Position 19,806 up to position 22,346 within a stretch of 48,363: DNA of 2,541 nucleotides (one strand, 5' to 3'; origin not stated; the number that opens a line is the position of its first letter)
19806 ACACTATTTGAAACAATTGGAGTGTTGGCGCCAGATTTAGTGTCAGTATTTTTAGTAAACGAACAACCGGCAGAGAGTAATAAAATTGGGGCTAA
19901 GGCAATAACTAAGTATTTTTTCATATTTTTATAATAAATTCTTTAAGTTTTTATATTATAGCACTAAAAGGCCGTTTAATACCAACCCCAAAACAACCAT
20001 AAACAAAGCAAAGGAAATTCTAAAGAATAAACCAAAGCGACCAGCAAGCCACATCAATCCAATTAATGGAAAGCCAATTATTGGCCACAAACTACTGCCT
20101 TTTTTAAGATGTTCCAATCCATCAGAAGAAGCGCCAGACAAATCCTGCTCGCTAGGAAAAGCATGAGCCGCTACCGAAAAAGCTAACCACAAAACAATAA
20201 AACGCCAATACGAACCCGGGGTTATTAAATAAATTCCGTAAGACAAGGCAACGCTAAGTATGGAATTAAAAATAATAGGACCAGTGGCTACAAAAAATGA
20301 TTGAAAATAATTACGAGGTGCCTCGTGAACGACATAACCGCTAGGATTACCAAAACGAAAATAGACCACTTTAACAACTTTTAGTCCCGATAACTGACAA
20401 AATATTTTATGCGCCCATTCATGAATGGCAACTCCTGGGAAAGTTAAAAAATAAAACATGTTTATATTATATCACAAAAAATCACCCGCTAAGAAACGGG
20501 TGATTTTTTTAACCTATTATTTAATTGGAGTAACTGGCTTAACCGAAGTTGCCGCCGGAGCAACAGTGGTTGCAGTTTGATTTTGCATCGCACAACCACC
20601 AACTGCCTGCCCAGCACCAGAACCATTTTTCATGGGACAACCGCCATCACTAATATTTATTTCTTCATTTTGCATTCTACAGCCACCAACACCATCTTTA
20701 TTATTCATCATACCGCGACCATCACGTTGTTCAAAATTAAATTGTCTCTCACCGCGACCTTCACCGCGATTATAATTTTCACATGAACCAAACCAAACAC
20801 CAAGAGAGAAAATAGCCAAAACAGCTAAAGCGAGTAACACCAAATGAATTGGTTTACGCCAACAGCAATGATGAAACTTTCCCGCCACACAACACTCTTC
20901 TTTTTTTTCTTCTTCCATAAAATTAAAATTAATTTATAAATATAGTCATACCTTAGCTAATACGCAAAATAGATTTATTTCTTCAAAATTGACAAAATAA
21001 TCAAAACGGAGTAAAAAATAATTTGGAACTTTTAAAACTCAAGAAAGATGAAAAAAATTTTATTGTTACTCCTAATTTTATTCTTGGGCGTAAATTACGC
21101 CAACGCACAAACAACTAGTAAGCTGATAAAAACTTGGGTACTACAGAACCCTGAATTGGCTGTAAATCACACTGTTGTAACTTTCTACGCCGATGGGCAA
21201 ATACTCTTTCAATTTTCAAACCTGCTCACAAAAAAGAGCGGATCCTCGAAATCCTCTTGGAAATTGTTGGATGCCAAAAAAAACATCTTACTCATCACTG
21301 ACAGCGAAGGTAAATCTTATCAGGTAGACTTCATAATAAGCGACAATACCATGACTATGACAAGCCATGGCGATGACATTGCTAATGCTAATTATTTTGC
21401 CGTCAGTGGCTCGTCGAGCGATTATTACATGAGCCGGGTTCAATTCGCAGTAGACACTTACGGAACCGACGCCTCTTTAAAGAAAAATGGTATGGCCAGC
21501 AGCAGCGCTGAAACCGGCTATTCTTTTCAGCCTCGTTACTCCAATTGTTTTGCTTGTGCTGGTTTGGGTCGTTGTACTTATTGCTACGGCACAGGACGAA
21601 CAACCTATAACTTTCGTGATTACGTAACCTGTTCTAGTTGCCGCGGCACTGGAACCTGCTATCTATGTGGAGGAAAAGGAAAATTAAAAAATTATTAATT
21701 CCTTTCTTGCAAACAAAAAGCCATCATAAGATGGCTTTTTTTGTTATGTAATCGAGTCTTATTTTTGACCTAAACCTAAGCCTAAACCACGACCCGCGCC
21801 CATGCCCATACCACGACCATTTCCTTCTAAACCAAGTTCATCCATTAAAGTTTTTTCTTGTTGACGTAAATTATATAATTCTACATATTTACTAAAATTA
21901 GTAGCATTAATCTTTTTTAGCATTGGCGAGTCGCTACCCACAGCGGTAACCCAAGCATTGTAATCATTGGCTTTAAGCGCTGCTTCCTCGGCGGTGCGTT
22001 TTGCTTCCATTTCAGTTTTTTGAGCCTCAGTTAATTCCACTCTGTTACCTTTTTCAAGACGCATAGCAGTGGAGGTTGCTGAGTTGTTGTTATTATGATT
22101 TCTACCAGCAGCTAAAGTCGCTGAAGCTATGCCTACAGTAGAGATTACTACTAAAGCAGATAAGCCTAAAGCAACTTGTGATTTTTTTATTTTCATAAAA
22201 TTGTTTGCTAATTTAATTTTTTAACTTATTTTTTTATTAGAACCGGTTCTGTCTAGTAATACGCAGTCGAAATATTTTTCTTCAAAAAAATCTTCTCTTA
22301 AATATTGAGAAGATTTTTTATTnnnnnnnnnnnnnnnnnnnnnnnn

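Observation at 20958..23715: Exact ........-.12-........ motif three times: an ECF sigma regulon readable from sequence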

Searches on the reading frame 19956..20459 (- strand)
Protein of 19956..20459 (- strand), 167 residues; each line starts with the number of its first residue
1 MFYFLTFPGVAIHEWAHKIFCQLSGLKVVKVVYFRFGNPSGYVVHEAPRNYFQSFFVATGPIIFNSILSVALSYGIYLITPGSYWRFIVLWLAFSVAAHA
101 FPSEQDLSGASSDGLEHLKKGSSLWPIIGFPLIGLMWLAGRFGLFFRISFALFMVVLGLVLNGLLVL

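Call 5: search_protein_families(library=pfam, proteins=[window:19956-20459:-], max_evalue=0.1)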
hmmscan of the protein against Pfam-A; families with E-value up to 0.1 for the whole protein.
window:19956-20459:- (167 aa): 1 family
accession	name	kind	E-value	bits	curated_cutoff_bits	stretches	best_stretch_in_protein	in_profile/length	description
PF11667.14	DUF3267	-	0.0023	18.7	27.1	1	10-97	5-88/108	Putative zincin peptidase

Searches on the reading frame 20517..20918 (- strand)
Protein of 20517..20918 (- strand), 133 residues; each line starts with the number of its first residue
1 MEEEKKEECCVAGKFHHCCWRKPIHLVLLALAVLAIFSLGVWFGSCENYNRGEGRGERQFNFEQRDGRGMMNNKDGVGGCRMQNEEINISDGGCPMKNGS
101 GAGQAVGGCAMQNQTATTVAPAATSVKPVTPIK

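Call 5: search_protein_families(library=pfam, proteins=[window:20517-20918:-], max_evalue=0.1)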
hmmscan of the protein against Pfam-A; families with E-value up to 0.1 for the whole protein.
window:20517-20918:- (133 aa): 0 families

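Call 34: search_protein_families(library=ncbifam, proteins=[window:20517-20918:-], max_evalue=0.01)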
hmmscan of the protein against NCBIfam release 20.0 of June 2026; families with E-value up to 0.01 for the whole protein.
window:20517-20918:- (133 aa): 0 families

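Call 63: search_protein_representatives(protein=window:20517-20918:-)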
Query: 133 residues. Proteins with E-value up to 0.001 (for the whole library): 19; up to 1e-10: 7; up to 1e-30: 1. The best 19 are listed.
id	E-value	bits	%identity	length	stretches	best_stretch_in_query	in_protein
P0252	2.6e-42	160.5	62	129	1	1-133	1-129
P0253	7.2e-18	81.3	48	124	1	1-132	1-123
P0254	4.6e-17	78.7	55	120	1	1-133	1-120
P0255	7.4e-15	71.6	44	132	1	1-133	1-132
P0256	5.4e-13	65.5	45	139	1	5-133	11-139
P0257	3.7e-11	59.6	42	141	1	4-133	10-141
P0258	4.9e-11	59.2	45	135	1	2-131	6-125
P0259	1.5e-09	54.4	42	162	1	2-131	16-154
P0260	5.8e-09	52.5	47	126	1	1-133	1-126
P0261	7.7e-09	52.1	44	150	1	2-132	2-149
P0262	1.8e-07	47.7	39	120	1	1-124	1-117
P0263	2.3e-07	47.3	42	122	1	1-97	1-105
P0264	2.4e-06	44.0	40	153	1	13-131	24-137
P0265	2.6e-06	43.9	27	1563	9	74-126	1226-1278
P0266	6.1e-06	42.7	43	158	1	9-113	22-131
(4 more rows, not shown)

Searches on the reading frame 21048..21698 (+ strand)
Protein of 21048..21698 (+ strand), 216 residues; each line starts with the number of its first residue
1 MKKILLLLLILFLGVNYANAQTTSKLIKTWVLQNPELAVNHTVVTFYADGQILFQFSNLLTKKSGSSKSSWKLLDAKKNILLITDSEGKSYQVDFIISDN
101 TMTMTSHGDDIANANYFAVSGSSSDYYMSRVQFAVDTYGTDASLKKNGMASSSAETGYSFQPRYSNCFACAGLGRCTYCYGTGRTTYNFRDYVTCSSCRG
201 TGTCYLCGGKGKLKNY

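Call 5: search_protein_families(library=pfam, proteins=[window:21048-21698:+], max_evalue=0.1)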
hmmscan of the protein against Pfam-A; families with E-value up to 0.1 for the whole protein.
window:21048-21698:+ (216 aa): 0 families

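Call 34: search_protein_families(library=ncbifam, proteins=[window:21048-21698:+], max_evalue=0.01)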
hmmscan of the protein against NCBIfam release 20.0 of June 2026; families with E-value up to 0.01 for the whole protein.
window:21048-21698:+ (216 aa): 1 family
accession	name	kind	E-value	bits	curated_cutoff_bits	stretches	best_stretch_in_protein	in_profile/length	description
TIGR02349.1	DnaJ_bact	equivalog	0.0044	16.5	377.2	1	152-214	148-213/354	molecular chaperone DnaJ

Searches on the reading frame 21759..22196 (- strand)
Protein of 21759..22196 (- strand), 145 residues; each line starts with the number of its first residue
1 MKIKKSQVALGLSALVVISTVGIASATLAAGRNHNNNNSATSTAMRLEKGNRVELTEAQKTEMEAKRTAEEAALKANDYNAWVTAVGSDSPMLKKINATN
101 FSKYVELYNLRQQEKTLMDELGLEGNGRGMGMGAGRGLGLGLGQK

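Call 5: search_protein_families(library=pfam, proteins=[window:21759-22196:-], max_evalue=0.1)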
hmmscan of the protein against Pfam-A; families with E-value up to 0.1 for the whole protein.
window:21759-22196:- (145 aa): 1 family
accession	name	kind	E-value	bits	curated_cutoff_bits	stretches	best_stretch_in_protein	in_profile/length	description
PF13218.11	DUF4026_N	-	0.022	15.3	27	1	28-118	4-93/147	Protein of unknown function (DUF4026) N-terminal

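Call 34: search_protein_families(library=ncbifam, proteins=[window:21759-22196:-], max_evalue=0.01)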
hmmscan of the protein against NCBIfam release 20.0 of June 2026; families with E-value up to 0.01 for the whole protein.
window:21759-22196:- (145 aa): 1 family
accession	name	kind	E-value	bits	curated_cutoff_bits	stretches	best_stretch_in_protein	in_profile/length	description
NF009391.0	PRK12750.1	equivalog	0.00011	22.2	148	1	11-77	8-75/170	CpxP family protein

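Call 35: find_homologous_proteins(query=window:21759-22196:-, max_evalue=0.001)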
Query window:21759-22196:- (145 aa): 52 proteins with E <= 0.001 among 199 candidates.
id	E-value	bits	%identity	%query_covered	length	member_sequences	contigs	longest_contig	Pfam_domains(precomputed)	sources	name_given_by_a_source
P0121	6.0e-84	296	100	100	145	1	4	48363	-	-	-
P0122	1.2e-79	282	94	86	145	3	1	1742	-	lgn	-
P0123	1.6e-71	256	82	86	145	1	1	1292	-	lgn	-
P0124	1.0e-68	247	85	86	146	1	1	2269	-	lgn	-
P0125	7.1e-67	241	83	86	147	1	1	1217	-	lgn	-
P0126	2.9e-64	233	77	86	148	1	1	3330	-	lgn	-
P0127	5.1e-64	232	75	92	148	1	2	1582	-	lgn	-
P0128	1.6e-63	230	84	85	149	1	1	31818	-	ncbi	-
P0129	4.6e-62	226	79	87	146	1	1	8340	-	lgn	-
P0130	1.6e-60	221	79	87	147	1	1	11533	-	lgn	-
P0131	2.0e-57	211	72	81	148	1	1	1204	-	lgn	-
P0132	3.3e-54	200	72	86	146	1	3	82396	-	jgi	jgi:hypothetical protein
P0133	9.2e-54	199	72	86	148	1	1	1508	-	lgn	-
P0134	1.1e-52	195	70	85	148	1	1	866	-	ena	-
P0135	7.5e-52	193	67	87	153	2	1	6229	-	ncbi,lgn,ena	-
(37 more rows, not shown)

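Call 38: search_protein_families(library=pfam, alignment_id=A3, max_evalue=0.05)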
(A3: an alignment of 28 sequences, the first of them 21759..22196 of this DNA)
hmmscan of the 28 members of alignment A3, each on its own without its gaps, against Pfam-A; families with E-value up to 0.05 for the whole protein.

A. member 1, window:21759-22196:- (145 aa): 1 family
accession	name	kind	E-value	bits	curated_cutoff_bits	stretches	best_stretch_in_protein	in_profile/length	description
PF13218.11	DUF4026_N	-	0.022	15.3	27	1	28-118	4-93/147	Protein of unknown function (DUF4026) N-terminal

B. families by the number of members that match (of 28 scanned): 25 families
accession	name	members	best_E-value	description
PF03510.20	Peptidase_C24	2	0.023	2C endopeptidase (C24) cysteine protease family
PF08707.16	PriCT_2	1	0.00025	Primase C terminal 2 (PriCT-2)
PF01649.23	Ribosomal_S20p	1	0.00029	Ribosomal protein S20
PF06135.17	IreB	1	0.0019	IreB regulatory phosphoprotein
PF20187.3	DUF6550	1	0.0022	Family of unknown function (DUF6550)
PF11220.13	DUF3015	1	0.0028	Protein of unknown function (DUF3015)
PF02981.21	FokI_D1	1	0.0085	FokI, recognition domain, subdomain 1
PF14900.11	DUF4493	1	0.0098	Domain of unknown function (DUF4493)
PF09134.16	Invasin_D3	1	0.012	Invasin, domain 3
PF23922.1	DUF7261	1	0.013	Family of unknown function (DUF7261)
PF13767.11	DUF4168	1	0.013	Domain of unknown function (DUF4168)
PF20000.4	fvmX2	1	0.013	FtsH ternary system domain X2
PF02272.25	DHHA1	1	0.014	DHHA1 domain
PF12725.13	DUF3810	1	0.018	Protein of unknown function (DUF3810)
PF22360.1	SbsC_spectrin-like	1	0.019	SbsC,spectrin-like repeat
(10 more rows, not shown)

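Call 42: predict_structure(alignment_id=A3)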
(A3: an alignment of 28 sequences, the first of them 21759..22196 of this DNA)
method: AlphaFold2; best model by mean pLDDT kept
length: 145 residues; sequences in the alignment: 28
mean_pLDDT: 65.5   pTM: 0.45
mean pLDDT of the five models: 65.5, 63.9, 63.9, 62.0, 62.0
residues with pLDDT >= 90: 42; 70-90: 28; 50-70: 8; < 50: 67
segments of 3 or more residues with pLDDT < 50: 1-48, 127-145
pLDDT, mean of each block of 10 residues (from residue 1): 42 41 40 39 46 75 88 93 91 93 94 89 61 40 37
secondary structure, 60 per line:
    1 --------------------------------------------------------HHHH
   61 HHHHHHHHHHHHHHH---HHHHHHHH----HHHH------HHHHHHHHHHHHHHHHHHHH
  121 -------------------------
elements in order: H57-75 H79-86 H91-94 H101-120

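Call 44: search_solved_structures(query=A3, max_evalue=10, show_alignments=2)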
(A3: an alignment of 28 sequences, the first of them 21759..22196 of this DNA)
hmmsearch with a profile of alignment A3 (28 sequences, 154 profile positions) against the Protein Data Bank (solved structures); distinct sequences matched with E-value up to 10: 7.
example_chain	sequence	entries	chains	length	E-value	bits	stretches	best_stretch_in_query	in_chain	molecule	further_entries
3lay_A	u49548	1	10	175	0.012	18.9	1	10-144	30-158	Zinc resistance-associated protein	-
8rd8_To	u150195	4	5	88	0.28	14.5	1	51-104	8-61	Small ribosomal subunit protein bS20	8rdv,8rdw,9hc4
9i7s_K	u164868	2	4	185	0.41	14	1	11-104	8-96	Tom20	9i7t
7kjz_A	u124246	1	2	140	0.55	13.5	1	68-102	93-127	Pleckstrin homology domain-containing family A member 7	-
7kjo_A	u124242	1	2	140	0.56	13.5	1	68-102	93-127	Pleckstrin homology domain-containing family A member 7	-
4czd_A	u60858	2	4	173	1.6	12.1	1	61-95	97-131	PUTATIVE TRANSCRIPTIONAL REGULATOR, ASNC FAMILY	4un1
9e6q_AC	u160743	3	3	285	2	11.7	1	70-96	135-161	Large ribosomal subunit protein uL4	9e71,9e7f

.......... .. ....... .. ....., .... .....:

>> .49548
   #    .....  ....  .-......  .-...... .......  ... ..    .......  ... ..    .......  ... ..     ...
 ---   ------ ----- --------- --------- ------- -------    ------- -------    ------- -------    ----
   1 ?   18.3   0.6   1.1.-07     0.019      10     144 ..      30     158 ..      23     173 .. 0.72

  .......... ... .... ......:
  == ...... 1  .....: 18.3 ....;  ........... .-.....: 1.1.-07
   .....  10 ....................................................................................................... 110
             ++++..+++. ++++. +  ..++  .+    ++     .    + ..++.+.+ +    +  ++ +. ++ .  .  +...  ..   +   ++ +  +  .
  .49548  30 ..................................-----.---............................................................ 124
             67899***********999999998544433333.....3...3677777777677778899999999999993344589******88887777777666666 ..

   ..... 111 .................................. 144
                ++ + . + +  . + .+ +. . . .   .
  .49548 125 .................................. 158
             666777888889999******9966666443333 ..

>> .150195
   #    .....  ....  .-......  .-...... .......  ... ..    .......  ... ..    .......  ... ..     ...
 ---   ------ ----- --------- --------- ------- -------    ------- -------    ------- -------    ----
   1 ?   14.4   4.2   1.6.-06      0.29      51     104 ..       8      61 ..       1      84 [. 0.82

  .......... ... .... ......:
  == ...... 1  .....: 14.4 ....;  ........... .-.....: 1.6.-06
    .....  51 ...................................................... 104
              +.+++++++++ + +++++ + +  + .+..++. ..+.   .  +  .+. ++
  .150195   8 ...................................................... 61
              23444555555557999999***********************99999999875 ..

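Call 45: fold_search(model_id=the predicted structure, library=pdb)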
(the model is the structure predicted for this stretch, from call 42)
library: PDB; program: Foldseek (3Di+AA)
matches with E <= 10: 19; with E <= 0.001: 0
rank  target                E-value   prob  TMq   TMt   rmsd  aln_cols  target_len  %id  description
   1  1u2z_C                2.4e+00  0.21  0.22  0.09  11.5        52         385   15  Crystal structure of histone K79 methyltransferase Dot1p from yeast (released 2004-09-07)
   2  3t4a_G                3.6e+00  0.16  0.21  0.43   9.9        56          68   23  Structure of a truncated form of Staphylococcal Complement Inhibitor B bound to human C3c at 3.4 Angstrom resolution (released 2011-11-23)
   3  9hc4_A                4.2e+00  0.06  0.18  0.34   8.5        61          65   23  Cryo-EM structure of P. urativorans 70S ribosome with 2 copies of bS20. (released 2025-03-26)
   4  8rdv_To               4.8e+00  0.12  0.21  0.33   8.1        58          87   21  Cryo-EM structure of P. urativorans 70S ribosome in complex with hibernation factor Balon, mRNA and P-site tRNA (stru (released 2024-02-21)
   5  7nad_I                5.1e+00  0.04  0.18  0.08  21.2       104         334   21  State E2 nucleolar 60S ribosomal biogenesis intermediate - Spb4 local refinement model (released 2022-11-09)
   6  4h6i_A                5.8e+00  0.12  0.21  0.38   9.9        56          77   23  Crystal Structure of Staphylococcal Complement Inhibitor SCIN-B (released 2012-12-19)
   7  5z7b_B                5.8e+00  0.07  0.21  0.16   8.9        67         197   16  Crystal structure of the VanR transcription factor in complex with vanillate (released 2018-08-29)
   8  5z7b_A                6.2e+00  0.07  0.21  0.16   8.8        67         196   16  Crystal structure of the VanR transcription factor in complex with vanillate (released 2018-08-29)
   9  7s6b_C                7.1e+00  0.09  0.23  0.08   3.8        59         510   17  Crystal structure of modular polyketide synthase apo-Lsd14 from the Lasalocid biosynthesis pathway, trapped in the tra (released 2021-11-03)
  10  4l7k_D                7.6e+00  0.16  0.16  0.19   0.6        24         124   33  Crystal Structure of Ketosteroid Isomerase D38E from Pseudomonas Testosteroni (tKSI) (released 2013-07-03)
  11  8rd8_To               7.6e+00  0.08  0.21  0.34   8.3        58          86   22  Cryo-EM structure of P. urativorans 70S ribosome in complex with hibernation factors Balon and RaiA (structure 1). (released 2024-02-21)
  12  3jco_T                7.6e+00  0.05  0.22  0.13  12.2        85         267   19  Structure of yeast 26S proteasome in M1 state derived from Titan dataset (released 2016-06-15)
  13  7k6p_K                8.1e+00  0.08  0.22  0.09  11.4        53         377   15  Active state Dot1 bound to the unacetylated H4 nucleosome (released 2021-02-10)
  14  8yq5_A                8.6e+00  0.04  0.17  0.13  11.8        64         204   19  Cryo-EM structure of a de novo designed transmembrane protein tmZC8-BTB (released 2025-09-24)
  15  2rgq_A                9.2e+00  0.15  0.20  0.21   1.2        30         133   23  Crystal structure of a protein of unknown function with a cystatin-like fold (npun_r3134) from nostoc punctiforme pcc  (released 2007-10-16)
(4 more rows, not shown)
